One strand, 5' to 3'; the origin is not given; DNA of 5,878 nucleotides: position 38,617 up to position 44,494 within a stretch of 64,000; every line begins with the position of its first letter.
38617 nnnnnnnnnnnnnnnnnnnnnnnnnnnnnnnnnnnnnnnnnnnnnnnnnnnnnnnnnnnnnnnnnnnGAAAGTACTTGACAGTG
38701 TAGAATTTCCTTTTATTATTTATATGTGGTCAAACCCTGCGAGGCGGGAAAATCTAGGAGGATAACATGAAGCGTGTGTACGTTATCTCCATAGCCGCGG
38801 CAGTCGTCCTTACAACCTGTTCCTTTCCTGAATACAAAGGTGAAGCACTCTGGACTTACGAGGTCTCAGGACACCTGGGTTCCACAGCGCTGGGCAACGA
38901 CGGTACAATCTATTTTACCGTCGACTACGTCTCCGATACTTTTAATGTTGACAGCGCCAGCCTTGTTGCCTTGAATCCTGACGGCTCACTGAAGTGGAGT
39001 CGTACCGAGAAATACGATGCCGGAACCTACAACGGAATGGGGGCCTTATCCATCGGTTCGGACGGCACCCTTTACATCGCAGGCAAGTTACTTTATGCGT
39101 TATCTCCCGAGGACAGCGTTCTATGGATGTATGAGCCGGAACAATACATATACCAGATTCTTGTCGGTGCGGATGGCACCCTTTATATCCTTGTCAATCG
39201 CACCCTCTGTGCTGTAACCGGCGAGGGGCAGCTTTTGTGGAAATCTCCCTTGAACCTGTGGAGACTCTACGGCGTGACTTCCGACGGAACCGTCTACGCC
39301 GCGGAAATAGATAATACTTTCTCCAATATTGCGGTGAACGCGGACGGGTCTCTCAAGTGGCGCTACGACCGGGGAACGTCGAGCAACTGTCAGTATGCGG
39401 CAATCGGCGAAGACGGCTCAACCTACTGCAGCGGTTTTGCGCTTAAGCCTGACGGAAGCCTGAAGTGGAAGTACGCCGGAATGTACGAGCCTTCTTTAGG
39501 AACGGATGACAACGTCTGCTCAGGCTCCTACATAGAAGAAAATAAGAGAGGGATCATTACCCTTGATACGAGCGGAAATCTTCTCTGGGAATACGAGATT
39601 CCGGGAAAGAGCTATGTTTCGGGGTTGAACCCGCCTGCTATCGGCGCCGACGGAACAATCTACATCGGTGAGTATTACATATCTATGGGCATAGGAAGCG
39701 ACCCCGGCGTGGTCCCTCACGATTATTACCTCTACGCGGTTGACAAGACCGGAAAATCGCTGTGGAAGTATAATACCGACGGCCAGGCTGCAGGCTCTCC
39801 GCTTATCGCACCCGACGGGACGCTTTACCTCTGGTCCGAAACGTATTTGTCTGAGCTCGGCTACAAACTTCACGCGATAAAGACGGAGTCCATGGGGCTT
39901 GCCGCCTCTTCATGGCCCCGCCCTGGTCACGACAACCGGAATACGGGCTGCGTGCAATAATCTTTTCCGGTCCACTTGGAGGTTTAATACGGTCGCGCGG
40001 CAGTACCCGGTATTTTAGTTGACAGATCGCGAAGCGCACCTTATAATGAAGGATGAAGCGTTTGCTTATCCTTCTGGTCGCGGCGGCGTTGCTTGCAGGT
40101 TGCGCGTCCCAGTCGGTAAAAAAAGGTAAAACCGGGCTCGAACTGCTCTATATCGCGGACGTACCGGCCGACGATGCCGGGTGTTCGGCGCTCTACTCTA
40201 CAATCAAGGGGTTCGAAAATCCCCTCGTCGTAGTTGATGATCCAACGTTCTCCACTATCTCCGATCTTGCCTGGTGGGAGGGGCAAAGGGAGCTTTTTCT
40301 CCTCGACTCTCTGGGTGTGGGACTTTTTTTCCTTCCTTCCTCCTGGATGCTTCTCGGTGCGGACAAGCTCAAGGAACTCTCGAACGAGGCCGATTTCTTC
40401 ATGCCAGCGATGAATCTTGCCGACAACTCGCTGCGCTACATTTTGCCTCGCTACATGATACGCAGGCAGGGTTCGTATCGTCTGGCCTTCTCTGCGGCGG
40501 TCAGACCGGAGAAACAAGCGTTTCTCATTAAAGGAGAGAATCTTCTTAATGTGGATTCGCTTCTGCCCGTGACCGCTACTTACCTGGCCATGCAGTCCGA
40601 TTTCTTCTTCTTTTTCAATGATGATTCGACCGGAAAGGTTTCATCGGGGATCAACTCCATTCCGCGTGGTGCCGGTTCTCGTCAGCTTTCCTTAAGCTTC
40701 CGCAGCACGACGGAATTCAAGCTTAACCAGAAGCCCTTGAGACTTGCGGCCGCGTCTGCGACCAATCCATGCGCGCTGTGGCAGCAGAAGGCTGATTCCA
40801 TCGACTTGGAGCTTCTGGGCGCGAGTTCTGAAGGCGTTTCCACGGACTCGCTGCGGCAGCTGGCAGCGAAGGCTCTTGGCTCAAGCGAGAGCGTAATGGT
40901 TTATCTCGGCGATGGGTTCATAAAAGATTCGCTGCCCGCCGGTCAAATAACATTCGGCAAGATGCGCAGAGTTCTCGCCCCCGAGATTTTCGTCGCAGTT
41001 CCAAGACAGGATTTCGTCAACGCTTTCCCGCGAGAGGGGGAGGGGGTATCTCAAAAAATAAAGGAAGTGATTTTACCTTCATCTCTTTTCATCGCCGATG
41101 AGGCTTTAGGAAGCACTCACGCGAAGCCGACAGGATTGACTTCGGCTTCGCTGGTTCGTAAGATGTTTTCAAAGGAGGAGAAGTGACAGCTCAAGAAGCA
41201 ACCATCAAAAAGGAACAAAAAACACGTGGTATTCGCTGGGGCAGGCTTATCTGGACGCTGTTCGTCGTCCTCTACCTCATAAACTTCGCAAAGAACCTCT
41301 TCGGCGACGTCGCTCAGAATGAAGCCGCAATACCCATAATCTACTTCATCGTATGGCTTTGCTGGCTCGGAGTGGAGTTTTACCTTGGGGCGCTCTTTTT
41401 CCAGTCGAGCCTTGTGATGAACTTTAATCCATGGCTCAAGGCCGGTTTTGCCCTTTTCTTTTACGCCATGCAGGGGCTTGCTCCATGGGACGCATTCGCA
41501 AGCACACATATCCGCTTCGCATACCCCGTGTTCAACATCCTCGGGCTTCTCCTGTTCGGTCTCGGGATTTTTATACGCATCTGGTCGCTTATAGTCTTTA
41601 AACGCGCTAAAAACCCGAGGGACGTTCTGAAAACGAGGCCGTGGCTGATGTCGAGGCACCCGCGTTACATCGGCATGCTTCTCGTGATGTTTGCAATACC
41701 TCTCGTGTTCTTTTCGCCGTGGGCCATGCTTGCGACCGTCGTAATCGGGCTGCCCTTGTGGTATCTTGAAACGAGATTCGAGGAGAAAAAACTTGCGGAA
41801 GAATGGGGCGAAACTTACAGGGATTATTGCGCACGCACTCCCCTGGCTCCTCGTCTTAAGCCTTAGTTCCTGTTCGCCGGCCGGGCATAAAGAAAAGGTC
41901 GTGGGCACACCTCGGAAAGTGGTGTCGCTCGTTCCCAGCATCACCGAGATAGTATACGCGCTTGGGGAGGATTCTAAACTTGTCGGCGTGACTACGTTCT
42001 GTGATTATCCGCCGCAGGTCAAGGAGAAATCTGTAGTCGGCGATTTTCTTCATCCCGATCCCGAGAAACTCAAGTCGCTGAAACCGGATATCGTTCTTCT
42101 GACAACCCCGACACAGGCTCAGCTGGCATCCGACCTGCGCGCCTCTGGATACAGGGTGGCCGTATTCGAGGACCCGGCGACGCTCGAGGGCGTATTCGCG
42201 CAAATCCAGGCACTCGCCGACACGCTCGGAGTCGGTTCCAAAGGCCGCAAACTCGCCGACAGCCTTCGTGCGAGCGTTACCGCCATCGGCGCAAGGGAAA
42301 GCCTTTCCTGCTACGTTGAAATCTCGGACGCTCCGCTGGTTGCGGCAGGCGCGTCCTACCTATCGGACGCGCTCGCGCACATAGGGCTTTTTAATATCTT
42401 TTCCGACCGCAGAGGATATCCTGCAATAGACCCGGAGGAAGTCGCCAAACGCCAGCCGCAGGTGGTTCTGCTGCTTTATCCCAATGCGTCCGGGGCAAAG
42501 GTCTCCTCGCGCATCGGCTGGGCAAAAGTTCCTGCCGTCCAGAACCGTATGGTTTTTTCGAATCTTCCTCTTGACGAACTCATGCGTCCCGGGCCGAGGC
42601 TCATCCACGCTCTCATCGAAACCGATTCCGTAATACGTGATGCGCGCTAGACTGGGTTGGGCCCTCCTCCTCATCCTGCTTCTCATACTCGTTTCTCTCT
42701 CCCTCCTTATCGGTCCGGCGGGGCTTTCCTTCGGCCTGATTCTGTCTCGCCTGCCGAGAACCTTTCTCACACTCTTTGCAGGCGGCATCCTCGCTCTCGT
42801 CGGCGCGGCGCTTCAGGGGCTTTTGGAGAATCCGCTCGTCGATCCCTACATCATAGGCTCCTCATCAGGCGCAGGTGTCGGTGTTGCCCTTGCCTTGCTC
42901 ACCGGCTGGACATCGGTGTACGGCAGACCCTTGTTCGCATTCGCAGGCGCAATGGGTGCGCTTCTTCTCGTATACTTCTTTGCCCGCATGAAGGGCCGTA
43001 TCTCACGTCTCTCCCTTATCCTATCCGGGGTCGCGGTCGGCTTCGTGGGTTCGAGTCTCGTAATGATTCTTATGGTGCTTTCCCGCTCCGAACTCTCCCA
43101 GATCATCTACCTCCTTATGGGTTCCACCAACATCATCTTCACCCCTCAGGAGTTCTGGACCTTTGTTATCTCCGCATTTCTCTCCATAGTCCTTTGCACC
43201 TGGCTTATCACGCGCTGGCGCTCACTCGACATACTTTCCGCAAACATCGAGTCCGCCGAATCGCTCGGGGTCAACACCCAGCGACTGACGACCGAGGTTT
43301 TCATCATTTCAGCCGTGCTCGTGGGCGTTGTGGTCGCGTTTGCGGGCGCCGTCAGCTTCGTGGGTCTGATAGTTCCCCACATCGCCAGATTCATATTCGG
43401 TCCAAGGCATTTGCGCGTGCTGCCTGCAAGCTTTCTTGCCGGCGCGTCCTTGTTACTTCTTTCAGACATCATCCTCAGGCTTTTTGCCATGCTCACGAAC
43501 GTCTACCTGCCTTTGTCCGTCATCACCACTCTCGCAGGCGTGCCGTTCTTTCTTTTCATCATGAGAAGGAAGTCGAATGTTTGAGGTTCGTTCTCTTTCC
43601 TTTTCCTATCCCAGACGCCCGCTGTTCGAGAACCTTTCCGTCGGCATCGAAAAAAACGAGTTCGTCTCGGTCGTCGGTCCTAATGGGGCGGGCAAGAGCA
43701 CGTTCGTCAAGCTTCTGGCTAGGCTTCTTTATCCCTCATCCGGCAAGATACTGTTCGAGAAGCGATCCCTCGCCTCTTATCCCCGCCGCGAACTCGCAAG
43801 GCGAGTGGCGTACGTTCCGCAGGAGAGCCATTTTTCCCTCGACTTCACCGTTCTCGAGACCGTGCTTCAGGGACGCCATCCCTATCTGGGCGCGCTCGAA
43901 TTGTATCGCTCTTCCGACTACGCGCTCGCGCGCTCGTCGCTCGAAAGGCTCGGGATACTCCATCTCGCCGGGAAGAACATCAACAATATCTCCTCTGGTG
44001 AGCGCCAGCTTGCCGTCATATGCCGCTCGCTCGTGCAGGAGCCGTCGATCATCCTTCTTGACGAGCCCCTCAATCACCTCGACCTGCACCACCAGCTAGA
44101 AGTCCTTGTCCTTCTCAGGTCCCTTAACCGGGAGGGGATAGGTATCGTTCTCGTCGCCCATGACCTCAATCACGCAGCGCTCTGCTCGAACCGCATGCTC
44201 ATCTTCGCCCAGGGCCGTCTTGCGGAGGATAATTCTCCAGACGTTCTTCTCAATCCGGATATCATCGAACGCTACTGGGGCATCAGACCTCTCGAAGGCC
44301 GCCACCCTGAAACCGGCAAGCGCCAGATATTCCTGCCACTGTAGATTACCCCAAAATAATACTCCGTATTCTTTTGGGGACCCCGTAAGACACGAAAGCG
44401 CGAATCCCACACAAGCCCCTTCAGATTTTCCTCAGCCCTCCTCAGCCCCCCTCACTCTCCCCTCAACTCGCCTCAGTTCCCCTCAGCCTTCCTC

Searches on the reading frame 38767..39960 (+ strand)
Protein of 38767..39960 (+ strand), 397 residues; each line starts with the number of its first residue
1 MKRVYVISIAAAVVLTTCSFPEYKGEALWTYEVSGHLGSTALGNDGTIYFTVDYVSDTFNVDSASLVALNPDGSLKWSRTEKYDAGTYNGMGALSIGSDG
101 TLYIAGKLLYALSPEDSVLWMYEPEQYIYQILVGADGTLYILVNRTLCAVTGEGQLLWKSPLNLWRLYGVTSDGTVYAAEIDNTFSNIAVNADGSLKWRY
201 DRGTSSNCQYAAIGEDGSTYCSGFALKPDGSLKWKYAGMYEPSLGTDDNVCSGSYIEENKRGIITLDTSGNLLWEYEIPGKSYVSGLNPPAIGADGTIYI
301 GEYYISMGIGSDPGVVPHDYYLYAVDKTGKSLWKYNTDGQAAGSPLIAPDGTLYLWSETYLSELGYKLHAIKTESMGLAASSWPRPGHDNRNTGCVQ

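Call 8: search_protein_families(library=pfam, proteins=[window:38767-39960:+], max_evalue=0.001)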
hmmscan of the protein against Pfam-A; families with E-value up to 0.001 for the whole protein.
window:38767-39960:+ (397 aa): 3 families
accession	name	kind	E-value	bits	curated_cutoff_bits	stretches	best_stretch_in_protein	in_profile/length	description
PF13360.13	PQQ_2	-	4.5e-15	56.4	27.6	1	109-205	5-104/233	Outer membrane protein assembly factor BamB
PF13570.13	Beta-prop_ACSF4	-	2.5e-05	24.3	133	0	174-348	104-264/329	Beta-alanine-activating enzyme, beta-propeller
PF19501.5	PcRGLX_1st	-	0.00025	21.3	22.1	0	66-78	52-64/83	PcRGLX-like N-terminal RIFT barrel domain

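Call 22: search_protein_families(library=ncbifam, proteins=[window:38767-39960:+], max_evalue=0.05)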
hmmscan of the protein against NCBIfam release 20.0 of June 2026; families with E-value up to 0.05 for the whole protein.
window:38767-39960:+ (397 aa): 3 families
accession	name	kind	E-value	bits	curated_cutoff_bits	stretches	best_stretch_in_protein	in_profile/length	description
TIGR03300.1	assembly_YfgL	equivalog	0.0069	15.1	285.2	0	319-349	114-145/377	outer membrane protein assembly factor BamB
NF048016.1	antoxin_DhiA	equivalog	0.014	15.8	200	0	223-239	46-62/160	type II toxin-antitoxin system antitoxin DhiA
TIGR02608.1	delta_60_rpt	domain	0.023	14.5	76.5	0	331-340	30-39/55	delta-60 repeat domain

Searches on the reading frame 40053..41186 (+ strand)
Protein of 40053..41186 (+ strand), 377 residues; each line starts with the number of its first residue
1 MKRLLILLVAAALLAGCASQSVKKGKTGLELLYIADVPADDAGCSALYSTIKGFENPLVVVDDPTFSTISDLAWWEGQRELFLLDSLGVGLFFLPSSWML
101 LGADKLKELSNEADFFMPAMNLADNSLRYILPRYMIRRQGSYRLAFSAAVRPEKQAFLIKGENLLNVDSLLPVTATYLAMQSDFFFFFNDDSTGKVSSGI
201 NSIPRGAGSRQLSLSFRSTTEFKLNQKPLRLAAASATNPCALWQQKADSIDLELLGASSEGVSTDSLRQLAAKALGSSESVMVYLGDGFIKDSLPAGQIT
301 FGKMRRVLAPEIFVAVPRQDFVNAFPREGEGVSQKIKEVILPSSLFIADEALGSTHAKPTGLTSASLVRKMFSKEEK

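Call 8: search_protein_families(library=pfam, proteins=[window:40053-41186:+], max_evalue=0.001)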
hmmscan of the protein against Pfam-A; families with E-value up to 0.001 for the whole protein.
window:40053-41186:+ (377 aa): 0 families

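Call 22: search_protein_families(library=ncbifam, proteins=[window:40053-41186:+], max_evalue=0.05)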
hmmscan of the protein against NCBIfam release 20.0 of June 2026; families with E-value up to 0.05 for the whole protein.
window:40053-41186:+ (377 aa): 1 family
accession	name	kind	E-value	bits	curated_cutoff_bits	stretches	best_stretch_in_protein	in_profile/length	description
NF046038.1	NGK_0946_fam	subfamily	0.042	14.3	45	0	1-26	1-26/102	NGK_0946 family protein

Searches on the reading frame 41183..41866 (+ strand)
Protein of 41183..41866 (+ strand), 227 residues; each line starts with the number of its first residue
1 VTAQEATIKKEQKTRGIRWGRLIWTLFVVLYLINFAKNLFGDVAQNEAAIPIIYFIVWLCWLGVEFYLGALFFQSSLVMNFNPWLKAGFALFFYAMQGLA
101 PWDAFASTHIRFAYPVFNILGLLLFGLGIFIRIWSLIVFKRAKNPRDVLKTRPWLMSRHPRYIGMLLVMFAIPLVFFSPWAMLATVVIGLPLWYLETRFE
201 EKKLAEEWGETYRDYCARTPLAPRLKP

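Call 8: search_protein_families(library=pfam, proteins=[window:41183-41866:+], max_evalue=0.001)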
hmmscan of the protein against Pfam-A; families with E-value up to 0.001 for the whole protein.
window:41183-41866:+ (227 aa): 2 families
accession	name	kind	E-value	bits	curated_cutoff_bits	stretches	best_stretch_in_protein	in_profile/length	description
PF04191.18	PEMT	-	9.4e-07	29.7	25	1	118-210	3-104/105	Phospholipid methyltransferase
PF04140.19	ICMT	-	0.00025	21.9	24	1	132-205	21-94/95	Isoprenylcysteine carboxyl methyltransferase (ICMT) family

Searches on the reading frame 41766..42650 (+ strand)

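Call 8: search_protein_families(library=pfam, proteins=[window:41766-42650:+], max_evalue=0.001)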
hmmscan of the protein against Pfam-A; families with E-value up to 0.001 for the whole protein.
window:41766-42650:+ (294 aa): 1 family
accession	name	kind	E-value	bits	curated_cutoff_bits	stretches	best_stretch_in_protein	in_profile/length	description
PF01497.23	Peripla_BP_2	-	8.1e-25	88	27.5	1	52-264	1-229/235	Periplasmic binding protein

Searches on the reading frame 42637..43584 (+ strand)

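Call 8: search_protein_families(library=pfam, proteins=[window:42637-43584:+], max_evalue=0.001)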
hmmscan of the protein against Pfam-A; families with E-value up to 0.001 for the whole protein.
window:42637-43584:+ (315 aa): 2 families
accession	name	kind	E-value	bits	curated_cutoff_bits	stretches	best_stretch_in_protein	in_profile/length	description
PF01032.23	FecCD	-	2.4e-71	240.8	26.5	1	35-311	39-311/311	FecCD transport family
PF00950.22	ABC-3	-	0.00044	20.3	20.1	1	81-269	44-221/258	ABC 3 transport family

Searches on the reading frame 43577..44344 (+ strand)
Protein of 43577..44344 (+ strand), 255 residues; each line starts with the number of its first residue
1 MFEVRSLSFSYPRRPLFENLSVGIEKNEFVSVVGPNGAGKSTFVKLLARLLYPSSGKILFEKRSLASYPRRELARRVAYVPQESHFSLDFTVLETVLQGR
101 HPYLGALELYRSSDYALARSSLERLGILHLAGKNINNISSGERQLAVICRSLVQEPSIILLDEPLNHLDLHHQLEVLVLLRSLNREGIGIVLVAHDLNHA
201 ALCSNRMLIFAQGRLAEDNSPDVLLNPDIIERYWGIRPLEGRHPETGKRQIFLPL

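Call 9: search_protein_families(library=pfam, proteins=[window:43577-44344:+], max_evalue=0.001)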
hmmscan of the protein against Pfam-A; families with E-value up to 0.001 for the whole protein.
window:43577-44344:+ (255 aa): 4 families
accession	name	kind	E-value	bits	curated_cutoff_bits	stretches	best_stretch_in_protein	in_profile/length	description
PF00005.33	ABC_tran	-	5.9e-30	105.1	25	1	18-166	2-137/137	ABC transporter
PF13304.12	AAA_21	-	3.5e-09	37.6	27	1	30-52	2-24/304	AAA domain, putative AbiEii toxin, Type IV TA system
PF13555.12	AAA_29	-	0.0001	22.4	27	1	21-60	16-54/61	P-loop containing region of AAA domain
PF02463.25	SMC_N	-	0.0002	21.3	40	0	26-199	23-201/220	RecF/RecN/SMC N terminal domain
